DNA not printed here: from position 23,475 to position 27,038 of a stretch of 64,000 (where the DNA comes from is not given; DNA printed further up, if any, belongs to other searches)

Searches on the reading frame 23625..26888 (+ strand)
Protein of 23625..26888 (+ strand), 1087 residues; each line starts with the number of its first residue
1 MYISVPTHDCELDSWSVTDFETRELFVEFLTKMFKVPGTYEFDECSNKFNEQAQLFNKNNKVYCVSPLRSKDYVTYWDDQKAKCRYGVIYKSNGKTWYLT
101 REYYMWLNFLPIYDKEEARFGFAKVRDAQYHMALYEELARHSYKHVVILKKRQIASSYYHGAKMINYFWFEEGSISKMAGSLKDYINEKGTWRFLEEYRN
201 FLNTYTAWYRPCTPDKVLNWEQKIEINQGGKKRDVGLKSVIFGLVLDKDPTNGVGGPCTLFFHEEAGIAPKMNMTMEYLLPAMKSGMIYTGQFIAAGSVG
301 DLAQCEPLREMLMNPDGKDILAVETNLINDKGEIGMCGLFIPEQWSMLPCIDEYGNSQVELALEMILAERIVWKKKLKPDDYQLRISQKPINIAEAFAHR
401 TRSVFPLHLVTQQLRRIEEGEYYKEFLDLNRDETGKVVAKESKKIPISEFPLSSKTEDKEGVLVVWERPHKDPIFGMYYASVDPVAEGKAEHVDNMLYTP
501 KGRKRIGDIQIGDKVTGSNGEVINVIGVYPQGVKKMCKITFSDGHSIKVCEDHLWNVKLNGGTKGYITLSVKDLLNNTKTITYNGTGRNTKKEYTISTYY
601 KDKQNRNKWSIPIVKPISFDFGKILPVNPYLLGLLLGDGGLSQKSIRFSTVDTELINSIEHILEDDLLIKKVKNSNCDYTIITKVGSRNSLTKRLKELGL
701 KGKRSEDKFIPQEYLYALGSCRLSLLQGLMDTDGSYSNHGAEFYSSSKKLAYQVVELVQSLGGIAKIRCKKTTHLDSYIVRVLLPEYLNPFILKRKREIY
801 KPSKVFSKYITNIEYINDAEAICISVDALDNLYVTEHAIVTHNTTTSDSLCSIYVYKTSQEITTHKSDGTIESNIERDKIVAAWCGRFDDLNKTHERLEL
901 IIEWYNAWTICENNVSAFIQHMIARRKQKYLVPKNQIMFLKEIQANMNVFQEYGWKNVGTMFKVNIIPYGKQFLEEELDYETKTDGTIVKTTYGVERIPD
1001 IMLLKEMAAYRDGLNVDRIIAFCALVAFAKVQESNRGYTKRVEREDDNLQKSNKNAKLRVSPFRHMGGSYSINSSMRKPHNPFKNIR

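Call 12: search_protein_families(library=phrogs, proteins=[window:23625-26888:+], max_evalue=0.001)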
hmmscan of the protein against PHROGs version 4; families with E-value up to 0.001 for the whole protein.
window:23625-26888:+ (1087 aa): 8 families
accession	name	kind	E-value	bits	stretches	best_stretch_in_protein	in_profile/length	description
phrog_6681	-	head and packaging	3.2e-61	208.6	2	59-489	75-550/758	terminase large subunit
phrog_19299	-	head and packaging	4.6e-28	99.1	1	487-845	29-387/702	terminase large subunit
phrog_510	-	DNA, RNA and nucleotide metabolism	2.7e-23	83.6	1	501-745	419-636/667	DNA primase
phrog_36964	-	head and packaging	2.7e-21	76.3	1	488-854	90-445/890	terminase large subunit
phrog_15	-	head and packaging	7.3e-16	58.7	1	482-741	71-313/1330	terminase large subunit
phrog_50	-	DNA, RNA and nucleotide metabolism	2.8e-13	50.8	1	484-659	82-212/570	DnaC-like helicase loader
phrog_26446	-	DNA, RNA and nucleotide metabolism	1.8e-05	24.1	1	494-759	371-612/761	anaerobic ribonucleoside reductase large subunit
phrog_30356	-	DNA, RNA and nucleotide metabolism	4e-05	22.9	0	628-775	488-642/823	helicase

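Call 87: search_protein_families(library=pfam, proteins=[window:23625-26888:+], max_evalue=0.01)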
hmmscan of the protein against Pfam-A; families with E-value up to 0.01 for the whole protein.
window:23625-26888:+ (1087 aa): 2 families
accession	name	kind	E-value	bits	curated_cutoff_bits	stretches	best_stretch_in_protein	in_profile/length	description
PF14528.11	LAGLIDADG_3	-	5.7e-12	46.2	22.5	1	721-778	2-64/82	LAGLIDADG-like domain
PF05203.21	Hom_end_hint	-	0.0016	18.9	32.1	1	503-546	15-57/228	Hom_end-associated Hint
